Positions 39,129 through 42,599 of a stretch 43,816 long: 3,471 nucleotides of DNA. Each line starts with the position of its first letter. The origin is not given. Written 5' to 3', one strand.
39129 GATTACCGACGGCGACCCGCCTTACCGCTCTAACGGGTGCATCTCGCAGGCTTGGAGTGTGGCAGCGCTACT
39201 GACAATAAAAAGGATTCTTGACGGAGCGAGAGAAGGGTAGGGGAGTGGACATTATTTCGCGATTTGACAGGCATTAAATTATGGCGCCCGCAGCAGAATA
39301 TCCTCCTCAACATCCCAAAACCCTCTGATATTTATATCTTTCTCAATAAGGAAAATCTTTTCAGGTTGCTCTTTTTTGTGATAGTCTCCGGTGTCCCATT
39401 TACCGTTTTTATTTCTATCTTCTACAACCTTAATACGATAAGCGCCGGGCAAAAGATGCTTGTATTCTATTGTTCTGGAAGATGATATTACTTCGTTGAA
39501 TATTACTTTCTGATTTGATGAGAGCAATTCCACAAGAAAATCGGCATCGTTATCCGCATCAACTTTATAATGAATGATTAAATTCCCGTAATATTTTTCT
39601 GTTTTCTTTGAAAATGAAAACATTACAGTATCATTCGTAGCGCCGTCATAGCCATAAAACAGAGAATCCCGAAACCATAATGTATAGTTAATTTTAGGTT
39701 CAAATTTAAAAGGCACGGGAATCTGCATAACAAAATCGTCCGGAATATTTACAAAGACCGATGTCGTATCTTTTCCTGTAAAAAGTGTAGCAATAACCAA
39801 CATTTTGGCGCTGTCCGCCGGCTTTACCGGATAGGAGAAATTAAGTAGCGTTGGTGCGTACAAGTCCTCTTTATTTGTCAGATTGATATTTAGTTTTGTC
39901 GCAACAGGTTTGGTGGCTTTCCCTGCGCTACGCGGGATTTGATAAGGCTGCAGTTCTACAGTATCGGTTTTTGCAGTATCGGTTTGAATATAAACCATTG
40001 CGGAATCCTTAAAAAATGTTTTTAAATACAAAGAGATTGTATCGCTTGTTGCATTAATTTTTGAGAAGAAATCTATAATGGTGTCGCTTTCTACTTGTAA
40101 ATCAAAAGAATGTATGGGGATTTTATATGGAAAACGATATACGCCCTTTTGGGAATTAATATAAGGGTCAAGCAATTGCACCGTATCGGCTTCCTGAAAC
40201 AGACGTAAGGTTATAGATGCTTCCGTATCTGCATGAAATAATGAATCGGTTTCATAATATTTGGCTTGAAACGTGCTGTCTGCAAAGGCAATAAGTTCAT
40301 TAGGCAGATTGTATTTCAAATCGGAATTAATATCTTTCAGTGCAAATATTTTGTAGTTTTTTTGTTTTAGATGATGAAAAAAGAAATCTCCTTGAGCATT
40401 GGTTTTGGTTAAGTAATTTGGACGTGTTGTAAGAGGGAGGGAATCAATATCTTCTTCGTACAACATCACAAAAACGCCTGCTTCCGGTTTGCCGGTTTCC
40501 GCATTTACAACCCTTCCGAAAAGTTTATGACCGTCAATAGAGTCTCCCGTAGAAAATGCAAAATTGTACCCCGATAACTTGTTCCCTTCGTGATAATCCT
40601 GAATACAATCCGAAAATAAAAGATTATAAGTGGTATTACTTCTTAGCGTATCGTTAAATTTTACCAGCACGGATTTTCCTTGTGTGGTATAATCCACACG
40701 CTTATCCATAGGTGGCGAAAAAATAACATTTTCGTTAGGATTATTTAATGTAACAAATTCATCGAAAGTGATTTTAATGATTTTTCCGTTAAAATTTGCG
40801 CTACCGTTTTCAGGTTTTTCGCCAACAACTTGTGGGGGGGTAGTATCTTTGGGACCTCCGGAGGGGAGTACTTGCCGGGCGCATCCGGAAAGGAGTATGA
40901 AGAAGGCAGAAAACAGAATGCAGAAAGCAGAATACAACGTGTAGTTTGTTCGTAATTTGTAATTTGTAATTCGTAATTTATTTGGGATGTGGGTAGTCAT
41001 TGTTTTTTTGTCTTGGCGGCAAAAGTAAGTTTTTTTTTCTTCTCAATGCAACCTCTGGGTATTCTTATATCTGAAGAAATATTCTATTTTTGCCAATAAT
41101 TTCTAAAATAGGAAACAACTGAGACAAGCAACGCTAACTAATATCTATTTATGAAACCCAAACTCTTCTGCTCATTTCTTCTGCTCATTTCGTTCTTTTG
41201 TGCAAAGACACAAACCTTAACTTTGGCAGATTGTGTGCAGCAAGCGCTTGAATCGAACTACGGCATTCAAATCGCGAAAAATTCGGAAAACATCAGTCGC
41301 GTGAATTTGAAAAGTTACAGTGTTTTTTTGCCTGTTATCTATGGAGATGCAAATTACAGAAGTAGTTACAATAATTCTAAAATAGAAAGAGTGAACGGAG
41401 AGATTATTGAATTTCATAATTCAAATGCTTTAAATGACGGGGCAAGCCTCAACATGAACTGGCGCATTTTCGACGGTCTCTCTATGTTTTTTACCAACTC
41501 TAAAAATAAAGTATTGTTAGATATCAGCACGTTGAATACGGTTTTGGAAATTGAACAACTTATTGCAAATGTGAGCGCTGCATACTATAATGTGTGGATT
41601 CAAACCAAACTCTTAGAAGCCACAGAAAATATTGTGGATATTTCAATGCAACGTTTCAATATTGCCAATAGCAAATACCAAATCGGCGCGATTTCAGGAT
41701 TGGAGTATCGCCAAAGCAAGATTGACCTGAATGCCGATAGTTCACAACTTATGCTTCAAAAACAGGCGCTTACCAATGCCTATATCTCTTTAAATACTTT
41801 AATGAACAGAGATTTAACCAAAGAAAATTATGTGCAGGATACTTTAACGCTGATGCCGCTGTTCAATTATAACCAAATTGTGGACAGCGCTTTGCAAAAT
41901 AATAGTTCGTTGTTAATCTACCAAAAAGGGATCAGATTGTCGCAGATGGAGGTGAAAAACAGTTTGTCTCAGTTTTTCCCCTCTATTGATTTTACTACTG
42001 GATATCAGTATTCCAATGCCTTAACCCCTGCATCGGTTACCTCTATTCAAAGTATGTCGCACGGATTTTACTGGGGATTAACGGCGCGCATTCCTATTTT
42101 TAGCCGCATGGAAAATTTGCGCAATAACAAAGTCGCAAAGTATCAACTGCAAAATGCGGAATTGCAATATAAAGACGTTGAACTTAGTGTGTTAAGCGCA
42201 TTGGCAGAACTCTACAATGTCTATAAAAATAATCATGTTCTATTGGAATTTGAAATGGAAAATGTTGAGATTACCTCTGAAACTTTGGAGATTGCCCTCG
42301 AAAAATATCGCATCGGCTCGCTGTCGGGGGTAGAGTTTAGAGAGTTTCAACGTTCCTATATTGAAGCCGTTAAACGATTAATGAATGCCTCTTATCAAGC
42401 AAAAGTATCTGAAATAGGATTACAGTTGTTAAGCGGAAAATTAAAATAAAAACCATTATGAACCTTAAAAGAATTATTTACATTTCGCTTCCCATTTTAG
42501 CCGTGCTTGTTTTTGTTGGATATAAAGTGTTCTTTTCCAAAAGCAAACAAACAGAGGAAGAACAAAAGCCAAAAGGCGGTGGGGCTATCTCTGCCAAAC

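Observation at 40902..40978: Near-identical 33-nt repeat module encodes the signal-peptide hydrophobic core of two unrelated exported proteins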

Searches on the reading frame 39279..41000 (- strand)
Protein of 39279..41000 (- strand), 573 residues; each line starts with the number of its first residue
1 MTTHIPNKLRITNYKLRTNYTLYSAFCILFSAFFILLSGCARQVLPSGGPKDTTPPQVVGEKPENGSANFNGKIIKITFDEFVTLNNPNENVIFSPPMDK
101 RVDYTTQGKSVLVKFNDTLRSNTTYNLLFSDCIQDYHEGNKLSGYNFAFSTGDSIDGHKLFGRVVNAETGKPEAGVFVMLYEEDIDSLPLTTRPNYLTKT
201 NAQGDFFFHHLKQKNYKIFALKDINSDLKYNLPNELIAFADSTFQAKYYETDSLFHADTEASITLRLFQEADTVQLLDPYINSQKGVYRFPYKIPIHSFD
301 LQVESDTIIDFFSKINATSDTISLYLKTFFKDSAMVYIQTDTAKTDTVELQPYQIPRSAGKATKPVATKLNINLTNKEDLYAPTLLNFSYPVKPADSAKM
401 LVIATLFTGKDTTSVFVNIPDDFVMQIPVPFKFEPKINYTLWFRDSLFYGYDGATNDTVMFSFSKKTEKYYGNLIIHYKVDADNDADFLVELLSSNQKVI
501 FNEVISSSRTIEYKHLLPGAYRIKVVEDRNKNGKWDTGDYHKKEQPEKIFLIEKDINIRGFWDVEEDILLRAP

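Call 13: find_homologous_proteins(query=window:39279-41000:-)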
Query window:39279-41000:- (573 aa): 948 proteins with E <= 0.001 among 8000 candidates; the best 120 are listed.
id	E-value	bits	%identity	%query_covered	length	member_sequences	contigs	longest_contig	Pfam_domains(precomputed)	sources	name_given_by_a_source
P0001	0.0e+0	1254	100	96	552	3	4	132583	PF13205.13,PF09912.15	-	-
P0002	0.0e+0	1117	90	93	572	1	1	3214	PF13205.13,PF09912.15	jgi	jgi:hypothetical protein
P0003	4.0e-298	1008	79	96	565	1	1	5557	PF13205.13,PF09912.15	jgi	jgi:hypothetical protein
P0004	4.3e-291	985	78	95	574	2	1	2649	PF13205.13,PF09912.15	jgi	-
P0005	5.9e-287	971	77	96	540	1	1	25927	PF13205.13,PF09912.15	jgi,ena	-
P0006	2.4e-285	966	76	95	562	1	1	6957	PF13205.13,PF09912.15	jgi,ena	-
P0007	1.1e-281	954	75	93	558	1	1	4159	PF13205.13,PF09912.15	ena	-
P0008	4.8e-281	952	78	92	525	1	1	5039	PF13205.13,PF09912.15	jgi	jgi:uncharacterized protein (DUF2141 family)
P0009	5.4e-276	935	76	92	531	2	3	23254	PF13205.13,PF09912.15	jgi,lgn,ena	-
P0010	2.1e-275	933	76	92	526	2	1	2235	PF13205.13,PF09912.15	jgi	jgi:uncharacterized protein (DUF2141 family)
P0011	3.8e-275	932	73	96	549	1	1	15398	PF13205.13,PF09912.15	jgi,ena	-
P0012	3.8e-273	925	73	95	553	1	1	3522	PF13205.13,PF09912.15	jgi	jgi:uncharacterized protein (DUF2141 family)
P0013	5.9e-271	918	75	93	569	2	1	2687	PF13205.13,PF09912.15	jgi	-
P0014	2.4e-270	916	72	96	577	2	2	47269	PF13205.13,PF09912.15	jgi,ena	-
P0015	5.0e-270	915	73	96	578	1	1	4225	PF13205.13,PF09912.15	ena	-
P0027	7.5e-260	882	71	94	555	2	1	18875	PF13205.13,PF09912.15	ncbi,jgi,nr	ncbi:MAG: Ig-like domain-containing protein [Lentimicrobiaceae bacterium]|nr:Ig-like domain-containi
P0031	5.6e-259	879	72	92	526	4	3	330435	PF13205.13,PF09912.15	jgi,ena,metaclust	metaclust:\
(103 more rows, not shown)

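Call 34: find_encoding_contigs(protein=P0002, flank=3000, max_places=2)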
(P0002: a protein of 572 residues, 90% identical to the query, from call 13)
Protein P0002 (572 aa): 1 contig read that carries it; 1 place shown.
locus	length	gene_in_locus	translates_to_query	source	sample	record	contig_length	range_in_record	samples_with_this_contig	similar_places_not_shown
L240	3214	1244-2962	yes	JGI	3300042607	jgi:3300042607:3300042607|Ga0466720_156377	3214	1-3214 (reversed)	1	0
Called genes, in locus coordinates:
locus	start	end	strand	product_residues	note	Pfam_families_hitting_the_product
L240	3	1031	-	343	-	?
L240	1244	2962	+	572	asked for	PF13205:Big_5, PF09912:DUF2141 (faint)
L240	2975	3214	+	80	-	?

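Call 35: find_encoding_contigs(protein=P0004, flank=3000, max_places=2)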
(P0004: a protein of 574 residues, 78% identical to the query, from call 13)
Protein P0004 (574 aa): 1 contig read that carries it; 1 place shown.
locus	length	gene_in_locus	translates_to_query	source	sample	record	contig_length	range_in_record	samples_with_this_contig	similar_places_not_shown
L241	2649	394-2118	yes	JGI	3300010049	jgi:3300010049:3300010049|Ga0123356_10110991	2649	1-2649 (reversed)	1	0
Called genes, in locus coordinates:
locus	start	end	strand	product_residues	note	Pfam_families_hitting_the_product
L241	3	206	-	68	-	?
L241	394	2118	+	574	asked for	PF13205:Big_5, PF09912:DUF2141 (faint)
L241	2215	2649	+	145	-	?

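Call 40: list_cluster_members(proteins=[P0001, P0121])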
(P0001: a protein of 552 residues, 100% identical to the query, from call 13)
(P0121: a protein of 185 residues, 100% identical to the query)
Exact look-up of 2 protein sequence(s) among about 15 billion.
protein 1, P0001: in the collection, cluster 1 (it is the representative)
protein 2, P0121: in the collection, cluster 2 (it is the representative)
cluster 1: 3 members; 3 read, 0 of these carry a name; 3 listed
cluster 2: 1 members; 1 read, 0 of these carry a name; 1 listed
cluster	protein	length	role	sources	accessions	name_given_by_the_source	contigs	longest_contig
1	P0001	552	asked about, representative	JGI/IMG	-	-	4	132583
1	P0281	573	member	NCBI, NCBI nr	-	-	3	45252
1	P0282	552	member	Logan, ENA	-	-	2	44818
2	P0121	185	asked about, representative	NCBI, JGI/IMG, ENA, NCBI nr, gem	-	-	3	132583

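Call 42: search_protein_families(library=pfam, max_evalue=0.01, proteins=[window:39279-41000:-])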
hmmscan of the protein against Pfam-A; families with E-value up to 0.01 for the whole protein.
window:39279-41000:- (573 aa): 3 families
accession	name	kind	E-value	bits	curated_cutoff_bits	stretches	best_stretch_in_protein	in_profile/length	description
PF13205.12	Big_5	-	3.2e-18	66.8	23.6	1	52-151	1-105/105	Bacterial Ig-like domain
PF09912.14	DUF2141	-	6.6e-07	29.7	24.4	1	498-538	30-73/112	Uncharacterized protein conserved in bacteria (DUF2141)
PF13620.12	CarboxypepD_reg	-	0.00052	20.8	32.3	1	160-220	2-54/82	Carboxypeptidase regulatory-like domain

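Call 46: find_encoding_contigs(protein=P0031, flank=10000, max_places=1)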
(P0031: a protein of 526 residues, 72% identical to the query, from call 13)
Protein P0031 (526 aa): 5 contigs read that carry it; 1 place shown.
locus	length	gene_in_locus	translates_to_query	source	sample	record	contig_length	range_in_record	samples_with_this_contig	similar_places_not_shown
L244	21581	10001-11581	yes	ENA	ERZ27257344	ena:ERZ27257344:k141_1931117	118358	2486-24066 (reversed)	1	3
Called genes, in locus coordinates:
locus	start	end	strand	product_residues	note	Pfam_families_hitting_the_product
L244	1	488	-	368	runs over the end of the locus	PF13439:Glyco_transf_4, PF20706:GT4-conflict (weak), PF00534:Glycos_transf_1, PF13692:Glyco_trans_1_4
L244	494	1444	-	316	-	PF08551:DUF1751 (weak), PF01694:Rhomboid, PF20216:DUF6576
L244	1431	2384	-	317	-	PF00389:2-Hacid_dh, PF02826:2-Hacid_dh_C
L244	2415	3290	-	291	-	PF00140:Sigma70_r1_2, PF04542:Sigma70_r2, PF04539:Sigma70_r3, PF04545:Sigma70_r4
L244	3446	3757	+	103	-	PF00829:Ribosomal_L21p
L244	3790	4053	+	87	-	PF01016:Ribosomal_L27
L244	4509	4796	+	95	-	PF01609:DDE_Tnp_1 (weak), PF13612:DDE_Tnp_1_3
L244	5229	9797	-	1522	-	PF22544:HYDIN_VesB_CFA65-like_Ig (faint)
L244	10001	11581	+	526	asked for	PF13205:Big_5, PF09912:DUF2141 (faint)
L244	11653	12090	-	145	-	PF03061:4HBT (weak)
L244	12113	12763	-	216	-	PF01144:CoA_trans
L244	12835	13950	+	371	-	PF25917:BSH_RND (weak), PF25973:BSH_CzcB (weak), PF02321:OEP (weak), PF25885:HH_EMRA (weak), PF25893:HH_CzcB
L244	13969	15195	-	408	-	PF04413:Glycos_transf_N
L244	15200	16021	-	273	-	-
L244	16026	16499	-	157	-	PF12864:DUF3822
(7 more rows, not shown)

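Call 47: find_encoding_contigs(protein=P0009, flank=10000, max_places=1)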
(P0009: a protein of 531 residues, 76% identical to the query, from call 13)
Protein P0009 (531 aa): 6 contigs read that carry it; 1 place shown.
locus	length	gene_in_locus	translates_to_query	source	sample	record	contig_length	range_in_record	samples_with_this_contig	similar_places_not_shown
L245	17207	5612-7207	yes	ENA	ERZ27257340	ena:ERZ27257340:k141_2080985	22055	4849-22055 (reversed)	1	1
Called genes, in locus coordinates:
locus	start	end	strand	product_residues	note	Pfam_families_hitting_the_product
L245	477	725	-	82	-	-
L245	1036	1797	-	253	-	PF02661:Fic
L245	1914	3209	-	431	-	PF13102:Phage_int_SAM_5, PF00589:Phage_integrase (weak)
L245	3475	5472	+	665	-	PF01433:Peptidase_M1, PF18962:Por_Secre_tail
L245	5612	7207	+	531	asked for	PF13205:Big_5, PF09912:DUF2141 (faint)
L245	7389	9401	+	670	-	PF13424:TPR_12 (faint), PF07719:TPR_2 (faint), PF07730:HisKA_3, PF02518:HATPase_c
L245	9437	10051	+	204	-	PF00072:Response_reg, PF00196:GerE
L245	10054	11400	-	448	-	PF13393:tRNA-synt_His, PF03129:HGTP_anticodon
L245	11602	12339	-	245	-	PF22435:MRM3-like_sub_bind, PF00588:SpoU_methylase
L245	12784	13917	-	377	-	PF00144:Beta-lactamase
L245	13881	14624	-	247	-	-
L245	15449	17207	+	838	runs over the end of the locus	PF02129:Peptidase_S15 (faint), PF00326:Peptidase_S9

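Call 56: find_encoding_contigs(protein=P0282, flank=2000, max_places=4)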
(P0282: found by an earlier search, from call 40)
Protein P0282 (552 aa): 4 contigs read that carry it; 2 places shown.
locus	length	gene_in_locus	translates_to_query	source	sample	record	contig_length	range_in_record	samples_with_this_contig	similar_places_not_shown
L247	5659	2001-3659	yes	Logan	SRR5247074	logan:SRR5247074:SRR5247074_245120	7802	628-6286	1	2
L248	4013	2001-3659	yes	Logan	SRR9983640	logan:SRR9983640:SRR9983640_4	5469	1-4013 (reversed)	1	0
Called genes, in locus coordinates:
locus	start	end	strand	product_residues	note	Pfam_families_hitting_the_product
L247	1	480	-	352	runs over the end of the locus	PF25917:BSH_RND, PF25973:BSH_CzcB (weak), PF25876:HH_MFP_RND (weak), PF25954:Beta-barrel_RND_2, PF25944:Beta-barrel_RND (weak), PF25967:RND-MFP_C, PF25989:YknX_C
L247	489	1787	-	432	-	PF02321:OEP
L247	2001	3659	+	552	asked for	PF13205:Big_5, PF09912:DUF2141 (faint)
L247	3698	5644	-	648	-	PF12439:GDE_N, PF06202:GDE_C, PF22422:MGH1-like_GH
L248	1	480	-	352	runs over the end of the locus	PF25917:BSH_RND, PF25973:BSH_CzcB (weak), PF25876:HH_MFP_RND (weak), PF25954:Beta-barrel_RND_2, PF25944:Beta-barrel_RND (weak), PF25967:RND-MFP_C, PF25989:YknX_C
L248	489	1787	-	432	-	PF02321:OEP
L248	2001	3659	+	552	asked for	PF13205:Big_5, PF09912:DUF2141 (faint)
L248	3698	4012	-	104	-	PF06202:GDE_C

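Call 77: find_encoding_contigs(protein=P0027, flank=1500, max_places=3)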
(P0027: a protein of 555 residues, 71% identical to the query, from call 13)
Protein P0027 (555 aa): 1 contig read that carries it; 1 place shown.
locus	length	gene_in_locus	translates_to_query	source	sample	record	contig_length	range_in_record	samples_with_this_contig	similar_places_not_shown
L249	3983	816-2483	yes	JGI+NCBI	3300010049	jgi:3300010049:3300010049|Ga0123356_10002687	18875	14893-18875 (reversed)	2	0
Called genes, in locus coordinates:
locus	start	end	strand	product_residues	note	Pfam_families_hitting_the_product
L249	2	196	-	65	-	?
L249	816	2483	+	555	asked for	PF13205:Big_5, PF09912:DUF2141 (faint)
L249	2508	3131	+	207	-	-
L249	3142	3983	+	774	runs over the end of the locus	PF17900:Peptidase_M1_N, PF01433:Peptidase_M1, PF18962:Por_Secre_tail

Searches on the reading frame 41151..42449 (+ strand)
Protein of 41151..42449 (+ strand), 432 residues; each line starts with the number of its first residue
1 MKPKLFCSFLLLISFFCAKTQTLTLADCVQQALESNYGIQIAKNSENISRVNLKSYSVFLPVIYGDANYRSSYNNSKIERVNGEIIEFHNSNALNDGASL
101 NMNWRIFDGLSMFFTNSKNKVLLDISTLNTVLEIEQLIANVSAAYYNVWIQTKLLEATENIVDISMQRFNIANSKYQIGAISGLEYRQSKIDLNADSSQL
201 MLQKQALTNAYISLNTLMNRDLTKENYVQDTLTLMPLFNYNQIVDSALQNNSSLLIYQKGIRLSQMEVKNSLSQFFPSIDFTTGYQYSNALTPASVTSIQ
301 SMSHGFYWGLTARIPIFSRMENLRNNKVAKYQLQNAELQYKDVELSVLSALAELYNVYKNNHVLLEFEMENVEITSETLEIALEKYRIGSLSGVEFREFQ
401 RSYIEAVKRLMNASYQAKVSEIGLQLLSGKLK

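Call 42: search_protein_families(library=pfam, max_evalue=0.01, proteins=[window:41151-42449:+])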
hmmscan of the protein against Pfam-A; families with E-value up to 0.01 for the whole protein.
window:41151-42449:+ (432 aa): 1 family
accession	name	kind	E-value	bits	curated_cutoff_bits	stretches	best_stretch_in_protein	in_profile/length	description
PF02321.23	OEP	-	2.3e-49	168.2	22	2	241-429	2-187/187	Outer membrane efflux protein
